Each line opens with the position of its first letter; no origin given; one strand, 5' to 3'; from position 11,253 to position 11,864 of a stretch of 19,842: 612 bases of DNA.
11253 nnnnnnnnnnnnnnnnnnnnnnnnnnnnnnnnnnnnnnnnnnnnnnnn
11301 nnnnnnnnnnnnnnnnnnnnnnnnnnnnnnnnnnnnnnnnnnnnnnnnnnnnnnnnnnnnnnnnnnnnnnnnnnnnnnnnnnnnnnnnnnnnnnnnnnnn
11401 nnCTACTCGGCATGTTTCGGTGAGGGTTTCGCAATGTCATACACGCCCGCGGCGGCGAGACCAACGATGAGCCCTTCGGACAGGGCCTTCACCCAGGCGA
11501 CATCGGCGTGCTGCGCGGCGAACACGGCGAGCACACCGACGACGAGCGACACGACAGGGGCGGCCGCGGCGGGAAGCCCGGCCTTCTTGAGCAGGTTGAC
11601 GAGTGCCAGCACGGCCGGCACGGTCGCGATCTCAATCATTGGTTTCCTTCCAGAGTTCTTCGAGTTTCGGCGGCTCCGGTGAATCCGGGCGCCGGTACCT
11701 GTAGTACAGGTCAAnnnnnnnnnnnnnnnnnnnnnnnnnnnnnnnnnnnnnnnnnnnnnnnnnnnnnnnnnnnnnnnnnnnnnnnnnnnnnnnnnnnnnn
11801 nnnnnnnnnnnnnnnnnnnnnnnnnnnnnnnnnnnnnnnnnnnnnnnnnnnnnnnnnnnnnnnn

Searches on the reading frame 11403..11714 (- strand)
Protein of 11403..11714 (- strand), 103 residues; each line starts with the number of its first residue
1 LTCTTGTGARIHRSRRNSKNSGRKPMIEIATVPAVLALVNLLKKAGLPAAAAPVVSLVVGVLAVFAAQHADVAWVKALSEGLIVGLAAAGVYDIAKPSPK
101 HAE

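Call 11: search_protein_families(library=pfam, proteins=[window:11403-11714:-], max_evalue=0.1)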
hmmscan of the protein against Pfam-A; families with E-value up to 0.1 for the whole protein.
window:11403-11714:- (103 aa): 4 families
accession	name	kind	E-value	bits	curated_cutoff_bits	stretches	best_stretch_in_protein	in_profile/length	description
PF16079.10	Phage_holin_5_2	-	0.0013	19.4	29.2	1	33-96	3-74/76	Phage holin family Hol44, in holin superfamily V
PF25817.1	ICE1_C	-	0.0036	17.5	27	1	18-100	88-165/193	Little elongation complex subunit 1, C-terminal domain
PF09945.14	DUF2177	-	0.0084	16.6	26.9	1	47-95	42-91/124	Predicted membrane protein (DUF2177)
PF12670.12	DUF3792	-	0.034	14.8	31.3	1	29-92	14-75/115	Protein of unknown function (DUF3792)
